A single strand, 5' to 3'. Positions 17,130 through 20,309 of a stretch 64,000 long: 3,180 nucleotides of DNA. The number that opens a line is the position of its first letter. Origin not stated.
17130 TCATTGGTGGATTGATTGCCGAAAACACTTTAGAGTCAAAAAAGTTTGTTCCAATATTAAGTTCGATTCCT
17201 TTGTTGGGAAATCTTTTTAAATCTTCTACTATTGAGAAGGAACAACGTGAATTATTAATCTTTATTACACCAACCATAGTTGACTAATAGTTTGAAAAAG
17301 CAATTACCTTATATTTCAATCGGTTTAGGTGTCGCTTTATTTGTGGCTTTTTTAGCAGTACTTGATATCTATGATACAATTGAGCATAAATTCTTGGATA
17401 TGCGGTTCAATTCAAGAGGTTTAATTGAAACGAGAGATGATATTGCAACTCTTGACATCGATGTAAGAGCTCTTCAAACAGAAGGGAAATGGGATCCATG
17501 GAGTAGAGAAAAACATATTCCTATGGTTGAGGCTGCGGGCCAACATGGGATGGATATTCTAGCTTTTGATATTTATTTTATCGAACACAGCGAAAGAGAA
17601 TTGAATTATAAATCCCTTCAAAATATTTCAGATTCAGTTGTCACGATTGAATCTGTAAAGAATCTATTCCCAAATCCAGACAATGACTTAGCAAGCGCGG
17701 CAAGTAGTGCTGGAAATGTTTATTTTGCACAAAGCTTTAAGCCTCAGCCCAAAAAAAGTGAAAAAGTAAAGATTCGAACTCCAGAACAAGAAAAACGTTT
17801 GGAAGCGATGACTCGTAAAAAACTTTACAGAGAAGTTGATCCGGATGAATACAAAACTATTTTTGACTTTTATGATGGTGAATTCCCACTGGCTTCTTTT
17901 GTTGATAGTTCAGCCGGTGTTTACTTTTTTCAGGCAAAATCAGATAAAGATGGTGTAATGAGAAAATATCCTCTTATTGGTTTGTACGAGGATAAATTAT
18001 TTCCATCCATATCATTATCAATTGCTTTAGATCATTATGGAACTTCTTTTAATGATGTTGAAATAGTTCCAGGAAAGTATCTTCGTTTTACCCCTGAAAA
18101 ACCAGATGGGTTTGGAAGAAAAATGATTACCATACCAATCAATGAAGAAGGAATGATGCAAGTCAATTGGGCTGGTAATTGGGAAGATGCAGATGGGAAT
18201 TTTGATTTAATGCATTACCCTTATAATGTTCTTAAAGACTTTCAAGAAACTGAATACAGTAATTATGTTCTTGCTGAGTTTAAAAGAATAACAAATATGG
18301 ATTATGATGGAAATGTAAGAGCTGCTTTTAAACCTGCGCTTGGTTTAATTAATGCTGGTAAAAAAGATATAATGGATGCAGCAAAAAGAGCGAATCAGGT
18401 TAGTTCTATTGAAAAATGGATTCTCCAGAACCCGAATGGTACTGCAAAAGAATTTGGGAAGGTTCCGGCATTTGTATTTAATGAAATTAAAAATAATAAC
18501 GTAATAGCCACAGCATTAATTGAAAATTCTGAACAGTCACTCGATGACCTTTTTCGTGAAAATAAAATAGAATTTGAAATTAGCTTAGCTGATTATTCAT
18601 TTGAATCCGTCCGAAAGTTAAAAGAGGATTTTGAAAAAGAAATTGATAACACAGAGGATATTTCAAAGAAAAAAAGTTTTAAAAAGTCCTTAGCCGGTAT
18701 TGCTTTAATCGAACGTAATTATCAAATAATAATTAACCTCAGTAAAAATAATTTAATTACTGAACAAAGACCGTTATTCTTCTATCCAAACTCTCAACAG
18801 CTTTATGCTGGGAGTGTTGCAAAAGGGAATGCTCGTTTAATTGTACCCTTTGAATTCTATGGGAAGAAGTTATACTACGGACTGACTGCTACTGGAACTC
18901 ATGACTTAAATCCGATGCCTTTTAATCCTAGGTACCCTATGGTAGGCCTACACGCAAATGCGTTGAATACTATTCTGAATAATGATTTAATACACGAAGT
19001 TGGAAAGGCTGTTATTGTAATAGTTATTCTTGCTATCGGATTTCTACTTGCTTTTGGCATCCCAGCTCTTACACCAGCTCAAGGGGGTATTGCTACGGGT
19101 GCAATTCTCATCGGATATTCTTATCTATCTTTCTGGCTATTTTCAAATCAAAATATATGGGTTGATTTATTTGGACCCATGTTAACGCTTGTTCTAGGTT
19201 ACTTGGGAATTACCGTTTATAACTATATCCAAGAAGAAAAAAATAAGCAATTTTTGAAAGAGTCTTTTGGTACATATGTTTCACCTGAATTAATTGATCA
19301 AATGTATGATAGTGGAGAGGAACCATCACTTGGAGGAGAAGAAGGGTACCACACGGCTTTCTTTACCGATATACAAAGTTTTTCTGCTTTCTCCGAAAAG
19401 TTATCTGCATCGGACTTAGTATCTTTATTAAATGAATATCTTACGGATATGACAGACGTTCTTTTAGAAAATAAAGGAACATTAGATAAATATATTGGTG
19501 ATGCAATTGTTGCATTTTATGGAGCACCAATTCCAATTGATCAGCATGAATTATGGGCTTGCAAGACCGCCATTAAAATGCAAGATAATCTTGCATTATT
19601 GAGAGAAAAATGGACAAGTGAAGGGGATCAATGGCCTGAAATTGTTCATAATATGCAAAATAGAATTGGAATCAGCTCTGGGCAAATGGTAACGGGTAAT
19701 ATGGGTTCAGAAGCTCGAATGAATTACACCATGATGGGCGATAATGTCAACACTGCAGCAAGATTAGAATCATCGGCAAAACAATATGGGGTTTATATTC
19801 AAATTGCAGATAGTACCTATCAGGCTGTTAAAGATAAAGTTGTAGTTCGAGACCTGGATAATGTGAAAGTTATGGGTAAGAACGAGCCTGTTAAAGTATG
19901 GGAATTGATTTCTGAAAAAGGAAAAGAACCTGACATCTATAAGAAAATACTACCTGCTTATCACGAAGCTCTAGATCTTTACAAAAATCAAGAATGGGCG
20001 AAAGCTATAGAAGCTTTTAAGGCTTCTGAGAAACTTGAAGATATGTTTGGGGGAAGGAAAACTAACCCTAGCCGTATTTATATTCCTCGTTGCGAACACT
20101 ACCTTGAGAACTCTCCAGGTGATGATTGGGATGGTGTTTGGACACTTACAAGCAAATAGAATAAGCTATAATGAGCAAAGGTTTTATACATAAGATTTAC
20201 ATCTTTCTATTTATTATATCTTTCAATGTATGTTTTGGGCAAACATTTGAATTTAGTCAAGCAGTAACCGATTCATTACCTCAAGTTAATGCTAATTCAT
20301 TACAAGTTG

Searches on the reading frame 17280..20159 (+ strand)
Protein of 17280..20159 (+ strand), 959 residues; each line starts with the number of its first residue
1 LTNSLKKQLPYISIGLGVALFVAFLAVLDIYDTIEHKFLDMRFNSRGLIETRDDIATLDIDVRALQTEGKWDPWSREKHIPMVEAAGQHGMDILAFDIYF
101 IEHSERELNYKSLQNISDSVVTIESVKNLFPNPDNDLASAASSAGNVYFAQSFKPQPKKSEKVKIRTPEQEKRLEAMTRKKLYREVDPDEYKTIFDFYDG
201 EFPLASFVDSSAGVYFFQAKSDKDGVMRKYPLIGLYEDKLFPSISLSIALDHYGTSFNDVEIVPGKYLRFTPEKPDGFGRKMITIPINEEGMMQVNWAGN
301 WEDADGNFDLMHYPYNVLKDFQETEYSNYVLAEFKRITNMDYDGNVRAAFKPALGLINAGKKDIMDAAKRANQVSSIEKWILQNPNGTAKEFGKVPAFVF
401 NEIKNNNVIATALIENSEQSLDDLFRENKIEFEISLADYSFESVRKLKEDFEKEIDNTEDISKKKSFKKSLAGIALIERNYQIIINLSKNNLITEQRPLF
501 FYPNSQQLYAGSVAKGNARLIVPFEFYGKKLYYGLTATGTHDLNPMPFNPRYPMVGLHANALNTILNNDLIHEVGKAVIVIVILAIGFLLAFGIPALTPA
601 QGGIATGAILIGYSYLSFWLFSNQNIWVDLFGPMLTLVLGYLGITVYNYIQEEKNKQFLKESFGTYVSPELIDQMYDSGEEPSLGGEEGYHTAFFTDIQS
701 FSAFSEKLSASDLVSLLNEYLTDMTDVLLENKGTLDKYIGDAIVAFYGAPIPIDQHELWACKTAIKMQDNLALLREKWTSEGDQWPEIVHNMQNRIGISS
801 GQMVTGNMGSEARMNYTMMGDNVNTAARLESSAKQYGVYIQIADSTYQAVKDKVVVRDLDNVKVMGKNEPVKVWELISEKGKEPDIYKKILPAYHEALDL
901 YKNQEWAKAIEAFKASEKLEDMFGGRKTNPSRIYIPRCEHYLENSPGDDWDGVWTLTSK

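Call 3: search_protein_families(library=pfam, proteins=[window:17280-20159:+], max_evalue=0.1)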
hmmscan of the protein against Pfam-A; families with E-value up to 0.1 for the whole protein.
window:17280-20159:+ (959 aa): 3 families
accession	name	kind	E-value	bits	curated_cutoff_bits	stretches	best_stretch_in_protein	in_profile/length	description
PF05226.16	CHASE2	-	1.4e-27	97.3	26.3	2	20-307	3-169/257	CHASE2 domain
PF00211.25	Guanylate_cyc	-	3.1e-23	82.8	21.9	1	692-871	10-177/183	Adenylate and Guanylate cyclase catalytic domain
PF04956.18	TrbC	-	0.056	14.1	27.9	0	568-612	46-89/98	TrbC/VIRB2 pilin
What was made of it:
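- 17280..20159 (+): Partner gene: 959-aa CHASE2 sensor fused to a class III nucleotide cyclase. CHASE2 E 1.4e-27 and Guanylate_cyc E 3.1e-23 (call 3).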

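Call 4: search_protein_families(library=ncbifam, proteins=[window:17280-20159:+], max_evalue=0.1)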
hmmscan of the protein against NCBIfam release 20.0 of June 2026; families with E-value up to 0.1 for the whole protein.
window:17280-20159:+ (959 aa): 1 family
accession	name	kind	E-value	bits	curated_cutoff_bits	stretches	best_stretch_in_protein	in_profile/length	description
TIGR03903.1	TOMM_kin_cyc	equivalog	0.0065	14.3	705.75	1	711-882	312-468/1267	TOMM system kinase/cyclase fusion protein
